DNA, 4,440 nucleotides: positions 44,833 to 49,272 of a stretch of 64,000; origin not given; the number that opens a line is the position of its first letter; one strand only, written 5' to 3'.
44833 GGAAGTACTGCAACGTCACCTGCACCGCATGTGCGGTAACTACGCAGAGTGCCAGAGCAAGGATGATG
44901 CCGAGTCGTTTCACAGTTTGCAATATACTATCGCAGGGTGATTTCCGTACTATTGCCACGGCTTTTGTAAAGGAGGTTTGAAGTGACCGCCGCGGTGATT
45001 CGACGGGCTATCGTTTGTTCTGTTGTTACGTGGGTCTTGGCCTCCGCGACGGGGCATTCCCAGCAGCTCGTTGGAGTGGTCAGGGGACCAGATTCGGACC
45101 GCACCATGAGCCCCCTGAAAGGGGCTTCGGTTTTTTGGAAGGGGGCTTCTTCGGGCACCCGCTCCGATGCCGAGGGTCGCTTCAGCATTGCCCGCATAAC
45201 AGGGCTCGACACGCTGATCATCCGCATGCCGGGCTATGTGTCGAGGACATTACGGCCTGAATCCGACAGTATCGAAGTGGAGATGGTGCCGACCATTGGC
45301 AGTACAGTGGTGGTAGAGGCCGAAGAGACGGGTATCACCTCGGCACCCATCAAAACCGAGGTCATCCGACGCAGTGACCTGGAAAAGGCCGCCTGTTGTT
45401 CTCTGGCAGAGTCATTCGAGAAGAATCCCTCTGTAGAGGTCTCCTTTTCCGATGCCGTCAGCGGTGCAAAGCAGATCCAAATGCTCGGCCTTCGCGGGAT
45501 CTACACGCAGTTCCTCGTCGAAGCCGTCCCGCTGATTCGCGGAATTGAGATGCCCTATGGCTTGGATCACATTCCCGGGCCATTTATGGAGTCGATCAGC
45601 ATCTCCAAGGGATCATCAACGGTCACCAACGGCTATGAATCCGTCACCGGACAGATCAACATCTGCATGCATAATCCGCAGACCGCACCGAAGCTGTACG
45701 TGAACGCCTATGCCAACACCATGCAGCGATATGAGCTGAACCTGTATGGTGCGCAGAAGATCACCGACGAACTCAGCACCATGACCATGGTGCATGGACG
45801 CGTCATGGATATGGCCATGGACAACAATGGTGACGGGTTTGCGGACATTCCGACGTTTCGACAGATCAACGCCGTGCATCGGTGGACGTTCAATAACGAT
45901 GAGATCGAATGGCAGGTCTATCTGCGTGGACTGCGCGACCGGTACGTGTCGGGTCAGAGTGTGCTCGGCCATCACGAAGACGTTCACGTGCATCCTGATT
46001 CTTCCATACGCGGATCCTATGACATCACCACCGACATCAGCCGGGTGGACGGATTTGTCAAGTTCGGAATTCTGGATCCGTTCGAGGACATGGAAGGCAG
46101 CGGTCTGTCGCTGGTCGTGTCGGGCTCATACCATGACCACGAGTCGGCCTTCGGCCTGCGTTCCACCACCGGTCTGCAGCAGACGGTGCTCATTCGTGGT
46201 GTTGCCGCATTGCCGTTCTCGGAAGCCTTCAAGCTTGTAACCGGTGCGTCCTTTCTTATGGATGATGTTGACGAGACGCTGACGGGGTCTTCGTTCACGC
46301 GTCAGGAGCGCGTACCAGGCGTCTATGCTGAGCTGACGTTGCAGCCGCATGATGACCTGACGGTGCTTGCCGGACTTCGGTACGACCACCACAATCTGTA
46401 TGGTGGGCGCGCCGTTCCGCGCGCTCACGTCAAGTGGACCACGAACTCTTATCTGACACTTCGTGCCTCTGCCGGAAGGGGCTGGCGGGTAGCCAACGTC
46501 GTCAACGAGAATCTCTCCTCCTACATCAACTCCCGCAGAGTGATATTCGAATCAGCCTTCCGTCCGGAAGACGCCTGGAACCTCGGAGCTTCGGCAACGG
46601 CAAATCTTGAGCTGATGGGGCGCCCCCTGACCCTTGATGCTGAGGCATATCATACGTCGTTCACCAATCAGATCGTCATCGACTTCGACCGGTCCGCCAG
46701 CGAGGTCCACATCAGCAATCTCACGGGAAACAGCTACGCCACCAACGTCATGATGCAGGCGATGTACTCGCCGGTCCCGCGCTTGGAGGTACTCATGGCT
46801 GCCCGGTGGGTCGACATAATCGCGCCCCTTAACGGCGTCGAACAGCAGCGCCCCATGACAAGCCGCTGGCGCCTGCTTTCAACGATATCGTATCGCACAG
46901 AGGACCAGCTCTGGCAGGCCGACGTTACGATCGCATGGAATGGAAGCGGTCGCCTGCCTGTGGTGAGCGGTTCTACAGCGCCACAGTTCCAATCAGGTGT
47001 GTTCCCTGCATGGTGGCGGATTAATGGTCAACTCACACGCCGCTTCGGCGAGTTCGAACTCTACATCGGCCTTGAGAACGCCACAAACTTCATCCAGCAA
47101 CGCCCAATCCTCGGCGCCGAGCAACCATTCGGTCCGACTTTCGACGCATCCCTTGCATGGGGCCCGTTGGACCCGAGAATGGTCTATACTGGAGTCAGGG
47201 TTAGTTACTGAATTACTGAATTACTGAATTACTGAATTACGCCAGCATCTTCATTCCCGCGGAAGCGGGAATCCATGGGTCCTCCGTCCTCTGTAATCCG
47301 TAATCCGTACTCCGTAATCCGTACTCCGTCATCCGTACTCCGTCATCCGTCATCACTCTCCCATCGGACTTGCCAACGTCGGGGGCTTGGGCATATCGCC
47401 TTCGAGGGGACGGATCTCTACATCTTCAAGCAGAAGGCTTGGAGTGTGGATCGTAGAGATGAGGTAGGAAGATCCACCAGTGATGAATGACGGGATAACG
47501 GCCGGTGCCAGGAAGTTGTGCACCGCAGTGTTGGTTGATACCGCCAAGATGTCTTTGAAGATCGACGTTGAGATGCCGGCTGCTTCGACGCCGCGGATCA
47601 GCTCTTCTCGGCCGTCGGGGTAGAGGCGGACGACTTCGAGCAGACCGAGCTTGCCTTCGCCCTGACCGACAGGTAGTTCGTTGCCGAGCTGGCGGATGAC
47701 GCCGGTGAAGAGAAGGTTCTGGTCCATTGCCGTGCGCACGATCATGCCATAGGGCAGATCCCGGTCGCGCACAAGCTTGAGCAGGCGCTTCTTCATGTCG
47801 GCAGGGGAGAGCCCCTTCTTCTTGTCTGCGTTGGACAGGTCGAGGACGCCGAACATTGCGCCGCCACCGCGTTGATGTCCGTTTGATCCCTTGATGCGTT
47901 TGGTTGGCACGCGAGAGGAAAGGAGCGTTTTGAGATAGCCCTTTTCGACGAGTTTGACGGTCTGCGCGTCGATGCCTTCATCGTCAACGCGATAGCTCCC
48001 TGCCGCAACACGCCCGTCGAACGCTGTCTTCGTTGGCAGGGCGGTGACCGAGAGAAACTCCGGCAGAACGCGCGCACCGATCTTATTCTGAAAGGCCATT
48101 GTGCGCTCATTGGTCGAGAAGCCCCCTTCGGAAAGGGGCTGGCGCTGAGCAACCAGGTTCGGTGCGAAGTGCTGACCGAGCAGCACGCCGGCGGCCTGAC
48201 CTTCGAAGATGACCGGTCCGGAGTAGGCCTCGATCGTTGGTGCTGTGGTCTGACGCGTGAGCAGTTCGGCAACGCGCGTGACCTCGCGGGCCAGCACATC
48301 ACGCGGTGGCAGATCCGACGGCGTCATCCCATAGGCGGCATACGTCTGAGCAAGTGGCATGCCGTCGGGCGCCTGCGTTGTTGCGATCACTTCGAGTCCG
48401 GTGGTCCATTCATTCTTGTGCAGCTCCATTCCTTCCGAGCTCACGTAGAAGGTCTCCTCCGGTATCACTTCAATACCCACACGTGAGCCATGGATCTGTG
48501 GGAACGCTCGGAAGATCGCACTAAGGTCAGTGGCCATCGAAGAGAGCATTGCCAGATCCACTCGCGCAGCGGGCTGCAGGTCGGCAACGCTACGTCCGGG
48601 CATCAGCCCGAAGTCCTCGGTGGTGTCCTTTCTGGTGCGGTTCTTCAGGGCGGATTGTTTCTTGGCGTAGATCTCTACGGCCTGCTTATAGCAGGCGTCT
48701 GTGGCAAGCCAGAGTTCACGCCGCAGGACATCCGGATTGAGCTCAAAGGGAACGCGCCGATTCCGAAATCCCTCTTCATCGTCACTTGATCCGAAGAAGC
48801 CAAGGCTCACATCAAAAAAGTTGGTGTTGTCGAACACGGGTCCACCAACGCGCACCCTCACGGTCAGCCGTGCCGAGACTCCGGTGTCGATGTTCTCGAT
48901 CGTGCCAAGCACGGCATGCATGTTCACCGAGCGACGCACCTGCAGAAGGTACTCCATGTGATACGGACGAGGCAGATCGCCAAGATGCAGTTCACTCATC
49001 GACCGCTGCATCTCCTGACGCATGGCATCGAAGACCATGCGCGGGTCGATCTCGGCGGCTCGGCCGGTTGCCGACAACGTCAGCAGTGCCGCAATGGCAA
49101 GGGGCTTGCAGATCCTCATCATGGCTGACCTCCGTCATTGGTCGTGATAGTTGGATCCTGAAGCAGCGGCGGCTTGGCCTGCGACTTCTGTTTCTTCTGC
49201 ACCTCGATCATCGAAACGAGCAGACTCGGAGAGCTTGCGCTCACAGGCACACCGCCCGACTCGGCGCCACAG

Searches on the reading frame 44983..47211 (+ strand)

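Call 74: search_protein_families(library=ncbifam, proteins=[window:44983-47211:+], max_evalue=0.00001)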
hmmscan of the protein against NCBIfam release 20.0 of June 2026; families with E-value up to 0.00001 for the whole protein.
window:44983-47211:+ (742 aa): 10 families
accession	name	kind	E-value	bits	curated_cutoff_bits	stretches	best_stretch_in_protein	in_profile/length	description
NF050067.1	TonBEntbctnRecCfrA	equivalog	4.1e-12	45.2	1200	1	401-505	349-452/698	TonB-dependent ferric enterobactin receptor CfrA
NF010012.0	PRK13486.1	equivalog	3.5e-10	38.9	924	1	368-505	307-445/696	TonB-dependent receptor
NF010010.0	PRK13483.1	equivalog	2.7e-09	35.6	927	0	379-505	304-432/660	ligand-gated channel protein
TIGR01783.1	TonB-siderophor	subfamily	2.9e-09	36.1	223.5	0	125-284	6-164/649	TonB-dependent siderophore receptor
TIGR01785.1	TonB-hemin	subfamily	6.1e-09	34.9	316.85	0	107-232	2-131/677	TonB-dependent heme/hemoglobin receptor family protein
TIGR04056.1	OMP_RagA_SusC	subfamily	8e-08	31.1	368.25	1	38-212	8-185/981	SusC/RagA family TonB-linked outer membrane protein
NF007926.1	PRK10641.1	equivalog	5e-07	28.6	836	0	123-263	46-185/617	TonB-dependent vitamin B12 receptor BtuB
TIGR01779.1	TonB-B12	equivalog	3.3e-06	26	599.7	1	108-516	30-426/614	TonB-dependent vitamin B12 receptor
NF007478.2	PRK10064.1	equivalog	5.2e-06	25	745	0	404-564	317-482/663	catecholate siderophore receptor CirA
NF010048.1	PRK13524.1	subfamily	6.3e-06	24.9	493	0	435-514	425-503/744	FepA family TonB-dependent siderophore receptor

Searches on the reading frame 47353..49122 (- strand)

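Call 74: search_protein_families(library=ncbifam, proteins=[window:47353-49122:-], max_evalue=0.00001)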
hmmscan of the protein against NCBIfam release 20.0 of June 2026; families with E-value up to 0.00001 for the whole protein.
window:47353-49122:- (589 aa): 1 family
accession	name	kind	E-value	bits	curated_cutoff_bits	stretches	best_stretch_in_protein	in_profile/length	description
NF040952.1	Arch_mtprotase_TldD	equivalog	5.4e-10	38.6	635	1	202-405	118-305/443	zinc metalloprotease TldD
